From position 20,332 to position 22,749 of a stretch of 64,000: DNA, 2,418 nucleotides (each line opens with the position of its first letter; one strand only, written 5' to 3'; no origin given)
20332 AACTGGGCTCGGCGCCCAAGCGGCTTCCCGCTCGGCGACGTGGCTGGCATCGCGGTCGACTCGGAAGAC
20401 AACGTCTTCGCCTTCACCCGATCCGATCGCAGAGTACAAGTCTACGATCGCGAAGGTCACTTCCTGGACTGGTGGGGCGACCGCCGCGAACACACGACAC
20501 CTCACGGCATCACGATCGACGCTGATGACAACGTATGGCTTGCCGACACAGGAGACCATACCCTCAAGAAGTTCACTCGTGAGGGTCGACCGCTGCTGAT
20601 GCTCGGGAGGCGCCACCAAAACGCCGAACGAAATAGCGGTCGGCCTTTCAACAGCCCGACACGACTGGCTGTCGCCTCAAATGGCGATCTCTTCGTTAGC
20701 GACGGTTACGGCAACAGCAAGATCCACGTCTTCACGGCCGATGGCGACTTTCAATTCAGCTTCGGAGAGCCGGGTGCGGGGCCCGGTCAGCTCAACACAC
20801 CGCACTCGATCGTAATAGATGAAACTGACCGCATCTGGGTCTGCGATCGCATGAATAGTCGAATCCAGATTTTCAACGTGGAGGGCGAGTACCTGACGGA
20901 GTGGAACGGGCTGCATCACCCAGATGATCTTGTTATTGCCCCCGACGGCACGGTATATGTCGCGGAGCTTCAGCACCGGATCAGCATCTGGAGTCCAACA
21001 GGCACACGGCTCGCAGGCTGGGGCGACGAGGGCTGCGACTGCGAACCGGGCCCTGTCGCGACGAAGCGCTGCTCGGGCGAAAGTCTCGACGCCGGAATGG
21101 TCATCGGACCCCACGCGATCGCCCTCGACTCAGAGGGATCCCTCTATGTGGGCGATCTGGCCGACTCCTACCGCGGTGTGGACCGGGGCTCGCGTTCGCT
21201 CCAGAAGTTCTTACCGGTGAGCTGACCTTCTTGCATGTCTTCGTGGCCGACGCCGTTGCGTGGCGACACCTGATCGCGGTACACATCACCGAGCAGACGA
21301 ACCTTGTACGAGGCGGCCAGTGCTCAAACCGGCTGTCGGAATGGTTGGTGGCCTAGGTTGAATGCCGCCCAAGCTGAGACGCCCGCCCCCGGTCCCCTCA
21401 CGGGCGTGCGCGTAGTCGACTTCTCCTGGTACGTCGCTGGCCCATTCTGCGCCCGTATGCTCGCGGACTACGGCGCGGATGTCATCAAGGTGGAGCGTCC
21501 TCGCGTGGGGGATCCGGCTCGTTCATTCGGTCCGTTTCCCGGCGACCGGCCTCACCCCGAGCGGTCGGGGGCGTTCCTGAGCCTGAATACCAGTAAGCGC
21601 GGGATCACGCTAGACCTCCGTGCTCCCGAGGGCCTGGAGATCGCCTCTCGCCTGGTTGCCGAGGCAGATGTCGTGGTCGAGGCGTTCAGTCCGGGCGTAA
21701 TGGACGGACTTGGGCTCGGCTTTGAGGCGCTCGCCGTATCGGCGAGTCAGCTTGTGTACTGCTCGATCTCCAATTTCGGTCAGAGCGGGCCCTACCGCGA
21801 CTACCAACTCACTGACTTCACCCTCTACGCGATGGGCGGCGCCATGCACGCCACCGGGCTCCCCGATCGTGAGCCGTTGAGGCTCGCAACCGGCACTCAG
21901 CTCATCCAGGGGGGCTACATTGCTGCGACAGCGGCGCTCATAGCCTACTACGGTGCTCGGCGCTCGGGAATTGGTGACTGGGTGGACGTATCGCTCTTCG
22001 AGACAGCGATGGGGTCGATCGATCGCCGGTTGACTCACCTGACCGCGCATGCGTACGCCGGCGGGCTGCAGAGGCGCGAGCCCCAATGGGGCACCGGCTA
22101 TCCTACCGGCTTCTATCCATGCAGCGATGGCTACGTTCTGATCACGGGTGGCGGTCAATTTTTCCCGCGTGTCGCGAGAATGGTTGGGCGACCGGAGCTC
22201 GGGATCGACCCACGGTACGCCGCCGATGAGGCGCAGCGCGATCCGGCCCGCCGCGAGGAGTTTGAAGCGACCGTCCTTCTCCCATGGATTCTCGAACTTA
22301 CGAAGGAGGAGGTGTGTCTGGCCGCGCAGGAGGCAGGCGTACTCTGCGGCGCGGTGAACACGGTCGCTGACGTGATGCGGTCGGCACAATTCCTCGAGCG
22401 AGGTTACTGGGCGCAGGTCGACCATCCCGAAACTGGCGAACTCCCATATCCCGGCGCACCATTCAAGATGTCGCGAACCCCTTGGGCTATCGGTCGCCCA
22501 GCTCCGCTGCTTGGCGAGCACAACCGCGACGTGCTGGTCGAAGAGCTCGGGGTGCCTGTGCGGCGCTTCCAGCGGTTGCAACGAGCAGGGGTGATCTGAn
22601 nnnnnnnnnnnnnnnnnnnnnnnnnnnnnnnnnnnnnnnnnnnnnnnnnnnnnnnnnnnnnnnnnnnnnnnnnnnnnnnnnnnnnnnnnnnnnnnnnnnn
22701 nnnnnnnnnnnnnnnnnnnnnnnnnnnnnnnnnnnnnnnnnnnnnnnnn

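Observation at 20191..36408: Large CoA-transferase/crotonase/LLM catabolic cluster of unknown substrate flanked by inverted NHL beta-propeller paralogs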

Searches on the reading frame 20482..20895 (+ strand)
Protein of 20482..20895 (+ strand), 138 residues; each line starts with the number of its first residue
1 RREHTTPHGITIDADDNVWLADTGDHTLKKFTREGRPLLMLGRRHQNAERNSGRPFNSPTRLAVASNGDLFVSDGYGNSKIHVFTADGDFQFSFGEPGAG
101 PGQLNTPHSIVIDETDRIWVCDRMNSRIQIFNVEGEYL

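Call 88: search_solved_structures(query=window:20482-20895:+, max_evalue=1e-10, show_alignments=5)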
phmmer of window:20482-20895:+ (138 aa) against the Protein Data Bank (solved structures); distinct sequences matched with E-value up to 1e-10: 34.
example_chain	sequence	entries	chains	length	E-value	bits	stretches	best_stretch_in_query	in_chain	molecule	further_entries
6d69_A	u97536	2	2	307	1.1e-37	132.4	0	78-137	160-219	NHL Repeat Region of D. melanogaster Thin | Thin, isoform D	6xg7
8j72_A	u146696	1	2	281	2.3e-34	121.5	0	53-138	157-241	E3 ubiquitin-protein ligase TRIM71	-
9jur_A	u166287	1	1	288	5.6e-33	117.1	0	54-138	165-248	E3 ubiquitin-protein ligase TRIM71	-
7qrx_A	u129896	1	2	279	5.6e-33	117.1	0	54-138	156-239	E3 ubiquitin-protein ligase TRIM71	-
6fpt_A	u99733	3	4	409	2.9e-32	114.8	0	54-138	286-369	E3 ubiquitin-protein ligase TRIM71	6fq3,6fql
7qrw_A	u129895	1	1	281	4.8e-30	107.6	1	7-138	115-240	Isoform 4 of Tripartite motif-containing protein 3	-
7b96_A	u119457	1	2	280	3.3e-28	101.6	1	7-138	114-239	Isoform 2 of Tripartite motif-containing protein 2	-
7qrv_A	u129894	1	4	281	3.4e-28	101.6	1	7-138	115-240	Tripartite motif-containing protein 2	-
7b2r_A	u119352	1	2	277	8.8e-28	100.2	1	7-138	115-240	Tripartite motif-containing protein 2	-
3fvz_A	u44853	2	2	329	5.1e-24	88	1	6-134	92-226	Peptidyl-glycine alpha-amidating monooxygenase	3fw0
6i3b_A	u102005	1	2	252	7.3e-24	87.5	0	5-128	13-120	cPizza6-AYW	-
5wm0_A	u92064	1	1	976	3.2e-22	82.2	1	6-134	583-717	Peptidyl-glycine alpha-amidating monooxygenase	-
6i3a_A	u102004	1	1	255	5.2e-22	81.5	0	5-128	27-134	v22Pizza6-AYW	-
6f0q_A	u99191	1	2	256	7.4e-22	81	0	5-128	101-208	Pizza6-AYW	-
6i38_A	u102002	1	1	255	1.2e-19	73.8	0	5-128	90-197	nv2Pizza6-AYW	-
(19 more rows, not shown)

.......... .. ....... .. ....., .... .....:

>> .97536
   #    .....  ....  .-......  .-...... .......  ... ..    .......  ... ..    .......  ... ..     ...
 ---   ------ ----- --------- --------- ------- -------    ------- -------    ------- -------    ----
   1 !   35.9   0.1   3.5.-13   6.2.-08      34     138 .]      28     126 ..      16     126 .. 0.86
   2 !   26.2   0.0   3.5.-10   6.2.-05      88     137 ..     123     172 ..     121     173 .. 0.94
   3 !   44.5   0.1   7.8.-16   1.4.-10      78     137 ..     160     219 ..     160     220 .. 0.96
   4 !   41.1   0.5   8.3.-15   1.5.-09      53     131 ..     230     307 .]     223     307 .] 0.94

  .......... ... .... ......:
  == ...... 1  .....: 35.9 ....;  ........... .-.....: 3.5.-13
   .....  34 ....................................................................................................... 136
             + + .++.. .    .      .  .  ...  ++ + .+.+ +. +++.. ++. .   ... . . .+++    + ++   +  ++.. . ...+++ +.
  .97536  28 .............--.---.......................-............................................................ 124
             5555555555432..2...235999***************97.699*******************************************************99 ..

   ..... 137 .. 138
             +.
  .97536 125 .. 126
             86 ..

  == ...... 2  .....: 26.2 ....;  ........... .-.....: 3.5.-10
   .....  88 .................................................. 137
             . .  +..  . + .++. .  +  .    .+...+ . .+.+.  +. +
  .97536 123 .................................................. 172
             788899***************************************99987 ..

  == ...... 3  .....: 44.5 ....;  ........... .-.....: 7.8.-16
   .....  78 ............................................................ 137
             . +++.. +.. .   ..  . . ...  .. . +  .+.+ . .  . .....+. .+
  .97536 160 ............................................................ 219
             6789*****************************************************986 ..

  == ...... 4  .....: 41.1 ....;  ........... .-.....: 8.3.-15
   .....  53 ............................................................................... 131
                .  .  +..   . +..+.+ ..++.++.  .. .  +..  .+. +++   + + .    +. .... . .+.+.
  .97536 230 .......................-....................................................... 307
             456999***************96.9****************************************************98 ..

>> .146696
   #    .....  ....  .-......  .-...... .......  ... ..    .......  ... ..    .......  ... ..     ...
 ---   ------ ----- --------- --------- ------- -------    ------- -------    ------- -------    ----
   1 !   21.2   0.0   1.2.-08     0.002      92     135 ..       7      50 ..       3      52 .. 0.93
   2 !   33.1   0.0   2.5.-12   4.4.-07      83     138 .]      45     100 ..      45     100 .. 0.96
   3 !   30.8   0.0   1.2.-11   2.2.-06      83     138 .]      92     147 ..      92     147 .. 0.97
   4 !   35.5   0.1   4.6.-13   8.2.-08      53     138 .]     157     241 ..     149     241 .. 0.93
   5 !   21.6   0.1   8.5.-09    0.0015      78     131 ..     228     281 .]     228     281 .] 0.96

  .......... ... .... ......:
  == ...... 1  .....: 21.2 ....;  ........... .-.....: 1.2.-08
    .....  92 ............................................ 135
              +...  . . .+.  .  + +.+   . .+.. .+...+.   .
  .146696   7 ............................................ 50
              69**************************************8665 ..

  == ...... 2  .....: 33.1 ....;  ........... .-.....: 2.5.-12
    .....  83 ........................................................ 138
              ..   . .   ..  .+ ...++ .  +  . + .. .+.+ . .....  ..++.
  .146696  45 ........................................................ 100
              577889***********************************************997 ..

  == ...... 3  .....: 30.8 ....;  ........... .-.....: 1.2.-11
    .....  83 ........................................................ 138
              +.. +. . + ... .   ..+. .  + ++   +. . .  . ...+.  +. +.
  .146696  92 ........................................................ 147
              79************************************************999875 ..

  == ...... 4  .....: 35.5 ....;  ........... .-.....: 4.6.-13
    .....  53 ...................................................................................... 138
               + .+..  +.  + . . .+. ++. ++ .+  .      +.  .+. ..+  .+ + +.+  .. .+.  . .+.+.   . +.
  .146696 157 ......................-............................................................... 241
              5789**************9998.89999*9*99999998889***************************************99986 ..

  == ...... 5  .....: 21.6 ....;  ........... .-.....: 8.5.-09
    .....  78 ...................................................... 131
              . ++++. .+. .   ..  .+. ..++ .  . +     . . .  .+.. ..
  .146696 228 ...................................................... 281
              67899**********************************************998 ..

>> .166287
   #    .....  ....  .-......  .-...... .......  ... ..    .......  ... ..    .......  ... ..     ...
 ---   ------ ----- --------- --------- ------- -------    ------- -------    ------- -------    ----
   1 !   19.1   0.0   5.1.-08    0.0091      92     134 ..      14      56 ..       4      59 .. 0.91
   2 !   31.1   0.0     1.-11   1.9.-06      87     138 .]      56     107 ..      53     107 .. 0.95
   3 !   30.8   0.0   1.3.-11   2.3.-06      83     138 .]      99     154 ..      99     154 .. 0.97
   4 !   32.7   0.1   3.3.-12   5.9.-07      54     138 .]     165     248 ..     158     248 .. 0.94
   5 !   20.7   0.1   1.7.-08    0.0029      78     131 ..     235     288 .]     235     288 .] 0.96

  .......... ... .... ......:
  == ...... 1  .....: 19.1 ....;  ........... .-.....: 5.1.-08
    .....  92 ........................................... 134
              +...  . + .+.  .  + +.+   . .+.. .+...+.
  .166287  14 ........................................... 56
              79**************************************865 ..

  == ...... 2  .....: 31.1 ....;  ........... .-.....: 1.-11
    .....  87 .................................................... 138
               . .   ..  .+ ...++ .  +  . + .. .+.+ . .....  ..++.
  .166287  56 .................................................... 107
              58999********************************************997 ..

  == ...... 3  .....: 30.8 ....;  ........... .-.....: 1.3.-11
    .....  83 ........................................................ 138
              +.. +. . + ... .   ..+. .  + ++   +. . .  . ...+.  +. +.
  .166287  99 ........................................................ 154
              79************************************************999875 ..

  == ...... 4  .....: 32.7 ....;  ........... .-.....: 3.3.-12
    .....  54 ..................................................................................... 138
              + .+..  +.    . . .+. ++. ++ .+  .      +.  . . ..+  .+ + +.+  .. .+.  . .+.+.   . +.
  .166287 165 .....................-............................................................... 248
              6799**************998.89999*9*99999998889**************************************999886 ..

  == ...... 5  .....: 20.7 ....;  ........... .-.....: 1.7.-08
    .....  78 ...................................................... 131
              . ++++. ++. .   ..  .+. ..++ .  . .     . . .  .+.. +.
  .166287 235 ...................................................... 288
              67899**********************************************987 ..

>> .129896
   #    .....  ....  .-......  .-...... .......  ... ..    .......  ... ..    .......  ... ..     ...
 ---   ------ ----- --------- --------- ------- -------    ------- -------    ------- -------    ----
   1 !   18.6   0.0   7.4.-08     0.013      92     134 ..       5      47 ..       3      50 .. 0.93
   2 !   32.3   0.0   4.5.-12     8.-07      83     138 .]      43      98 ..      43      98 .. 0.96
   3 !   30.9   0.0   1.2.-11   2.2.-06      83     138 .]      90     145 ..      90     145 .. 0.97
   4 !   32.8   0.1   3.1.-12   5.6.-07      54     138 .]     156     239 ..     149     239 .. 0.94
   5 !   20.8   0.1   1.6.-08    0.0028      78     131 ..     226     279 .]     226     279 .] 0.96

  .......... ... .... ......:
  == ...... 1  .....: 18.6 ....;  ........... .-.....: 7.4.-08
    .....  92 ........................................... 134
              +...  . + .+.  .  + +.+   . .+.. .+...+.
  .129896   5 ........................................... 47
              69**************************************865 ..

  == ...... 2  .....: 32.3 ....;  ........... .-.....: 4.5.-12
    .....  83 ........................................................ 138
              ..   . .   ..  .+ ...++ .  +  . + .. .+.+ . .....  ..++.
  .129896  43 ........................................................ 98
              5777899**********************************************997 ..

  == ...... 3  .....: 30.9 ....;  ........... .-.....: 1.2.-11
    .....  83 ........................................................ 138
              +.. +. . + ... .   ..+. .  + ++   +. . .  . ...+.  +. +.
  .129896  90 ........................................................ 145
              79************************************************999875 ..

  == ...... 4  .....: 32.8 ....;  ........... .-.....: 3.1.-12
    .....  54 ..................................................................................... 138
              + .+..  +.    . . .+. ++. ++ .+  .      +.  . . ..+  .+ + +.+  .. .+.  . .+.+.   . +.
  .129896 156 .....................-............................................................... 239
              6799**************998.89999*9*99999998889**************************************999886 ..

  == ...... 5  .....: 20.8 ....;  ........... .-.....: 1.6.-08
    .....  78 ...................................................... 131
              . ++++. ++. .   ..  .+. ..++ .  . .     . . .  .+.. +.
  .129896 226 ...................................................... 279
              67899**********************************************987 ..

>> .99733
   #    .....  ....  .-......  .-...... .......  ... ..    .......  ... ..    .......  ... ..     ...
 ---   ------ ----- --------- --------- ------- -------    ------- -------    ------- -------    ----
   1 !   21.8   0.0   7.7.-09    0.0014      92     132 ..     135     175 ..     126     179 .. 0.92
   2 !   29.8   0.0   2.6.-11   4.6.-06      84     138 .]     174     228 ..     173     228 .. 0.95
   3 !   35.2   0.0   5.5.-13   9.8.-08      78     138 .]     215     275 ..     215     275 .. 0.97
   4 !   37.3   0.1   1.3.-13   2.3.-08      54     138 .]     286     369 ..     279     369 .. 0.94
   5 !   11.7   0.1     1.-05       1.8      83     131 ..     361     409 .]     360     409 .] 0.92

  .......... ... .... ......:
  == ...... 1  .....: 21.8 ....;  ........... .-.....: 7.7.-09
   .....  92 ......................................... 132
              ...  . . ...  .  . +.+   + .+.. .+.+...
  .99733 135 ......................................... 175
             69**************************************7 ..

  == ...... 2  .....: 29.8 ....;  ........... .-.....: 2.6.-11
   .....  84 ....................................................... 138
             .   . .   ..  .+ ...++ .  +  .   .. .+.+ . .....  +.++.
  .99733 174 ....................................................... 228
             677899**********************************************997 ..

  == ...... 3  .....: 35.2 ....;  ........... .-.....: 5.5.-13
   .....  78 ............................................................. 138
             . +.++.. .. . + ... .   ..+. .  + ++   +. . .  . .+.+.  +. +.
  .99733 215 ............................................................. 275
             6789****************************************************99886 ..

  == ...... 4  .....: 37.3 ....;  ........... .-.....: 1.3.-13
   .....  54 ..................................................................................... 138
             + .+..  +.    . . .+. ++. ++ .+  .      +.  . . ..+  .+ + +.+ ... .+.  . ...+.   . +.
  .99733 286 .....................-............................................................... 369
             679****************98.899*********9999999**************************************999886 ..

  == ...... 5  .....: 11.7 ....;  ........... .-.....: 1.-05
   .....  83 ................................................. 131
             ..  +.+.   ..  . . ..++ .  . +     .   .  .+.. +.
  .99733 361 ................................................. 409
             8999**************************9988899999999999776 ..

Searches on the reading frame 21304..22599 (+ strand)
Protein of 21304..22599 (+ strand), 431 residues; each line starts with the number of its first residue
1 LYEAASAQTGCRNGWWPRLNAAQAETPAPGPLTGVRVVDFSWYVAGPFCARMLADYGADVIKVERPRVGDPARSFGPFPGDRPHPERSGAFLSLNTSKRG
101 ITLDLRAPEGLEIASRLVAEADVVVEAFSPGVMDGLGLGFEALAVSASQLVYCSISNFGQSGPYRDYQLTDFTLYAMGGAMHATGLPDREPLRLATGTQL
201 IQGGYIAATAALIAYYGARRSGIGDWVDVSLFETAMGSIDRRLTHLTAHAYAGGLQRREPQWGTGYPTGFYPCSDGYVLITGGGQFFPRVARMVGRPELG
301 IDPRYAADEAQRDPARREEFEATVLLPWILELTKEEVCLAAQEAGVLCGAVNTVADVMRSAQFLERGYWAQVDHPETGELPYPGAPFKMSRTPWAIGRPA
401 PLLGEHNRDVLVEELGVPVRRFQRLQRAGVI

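Call 3: search_protein_families(library=pfam, proteins=[window:21304-22599:+])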
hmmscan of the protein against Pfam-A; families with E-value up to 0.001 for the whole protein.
window:21304-22599:+ (431 aa): 1 family
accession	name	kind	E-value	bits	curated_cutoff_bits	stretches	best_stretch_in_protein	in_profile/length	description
PF02515.22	CoA_transf_3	-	7.9e-103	344.8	23.3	1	32-407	1-366/366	CoA-transferase family III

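Call 15: search_protein_families(library=ncbifam, proteins=[window:21304-22599:+], max_evalue=0.00001)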
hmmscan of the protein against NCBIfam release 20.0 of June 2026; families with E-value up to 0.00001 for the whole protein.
window:21304-22599:+ (431 aa): 7 families
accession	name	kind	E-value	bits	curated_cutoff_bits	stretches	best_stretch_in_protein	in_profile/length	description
NF052585.1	SucGlutTfsCaiB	equivalog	1.3e-67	228.1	750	1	29-413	5-387/394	succinate--glutarate CoA-transferase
NF003809.0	PRK05398.1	subfamily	1e-56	192.3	442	1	31-431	4-416/416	formyl-CoA transferase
NF041294.1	Scnl_mescCoAtase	equivalog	1.3e-55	189.1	700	1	32-411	4-380/381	succinyl-CoA:mesaconate CoA-transferase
TIGR03253.1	oxalate_frc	equivalog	1.7e-53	181.8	504.2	1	31-431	3-416/416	formyl-CoA transferase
NF008511.0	PRK11430.1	equivalog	4.2e-44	151.2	522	1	28-392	6-356/381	CoA:oxalate CoA-transferase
NF002914.1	PRK03525.1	equivalog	1.1e-27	97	413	1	25-431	3-397/400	L-carnitine CoA-transferase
TIGR04253.1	mesacon_CoA_iso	equivalog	5.9e-18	65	725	1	31-430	2-399/403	2-methylfumaryl-CoA isomerase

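Call 21: search_solved_structures(query=window:21358-22599:+, max_evalue=1e-20)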
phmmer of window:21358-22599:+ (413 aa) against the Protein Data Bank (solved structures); distinct sequences matched with E-value up to 1e-20: 29.
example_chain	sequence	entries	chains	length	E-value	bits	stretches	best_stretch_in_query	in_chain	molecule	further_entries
9br6_A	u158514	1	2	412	1.1e-56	195.7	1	11-413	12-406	Succinate--hydroxymethylglutarate CoA-transferase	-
9br7_A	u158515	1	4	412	1.6e-56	195.1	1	11-413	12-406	Succinate--hydroxymethylglutarate CoA-transferase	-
4ed9_A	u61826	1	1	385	5e-56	193.5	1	12-392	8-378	CAIB/BAIF family protein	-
10uh_A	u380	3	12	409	6.4e-49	170.1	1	13-413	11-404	Formyl-coenzyme a transferase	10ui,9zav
9fn0_A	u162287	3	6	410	9.4e-49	169.5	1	17-411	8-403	Subunit of Benzylsuccinate CoA-transferase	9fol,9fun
9fn0_B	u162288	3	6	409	2e-39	138.8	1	13-400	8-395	Subunit of Benzylsuccinate CoA-transferase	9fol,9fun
4hl6_A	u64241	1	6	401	4.1e-39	137.8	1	9-374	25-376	Uncharacterized protein YfdE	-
1pqy_A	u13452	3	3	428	7.2e-39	137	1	12-399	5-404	Hypothetical protein yfdW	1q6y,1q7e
1pt5_A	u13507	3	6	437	7.4e-39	137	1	12-399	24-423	Hypothetical protein yfdW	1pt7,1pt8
5yit_A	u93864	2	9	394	7.7e-38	133.6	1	9-391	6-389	CoA transferase III | Uncharacterized protein Rv3272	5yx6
5yiy_A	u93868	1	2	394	7.7e-38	133.6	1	9-391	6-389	CoA transferase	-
2vjp_A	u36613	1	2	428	2.7e-36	128.5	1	13-218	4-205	FORMYL-COENZYME A TRANSFERASE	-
2vjo_A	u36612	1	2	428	6.3e-36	127.3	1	13-218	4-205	FORMYL-COENZYME A TRANSFERASE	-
2vjm_B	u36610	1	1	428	7.3e-36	127.1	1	13-219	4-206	FORMYL-COENZYME A TRANSFERASE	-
1vgq_A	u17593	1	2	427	8e-36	127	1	13-219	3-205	Formyl-coenzyme A transferase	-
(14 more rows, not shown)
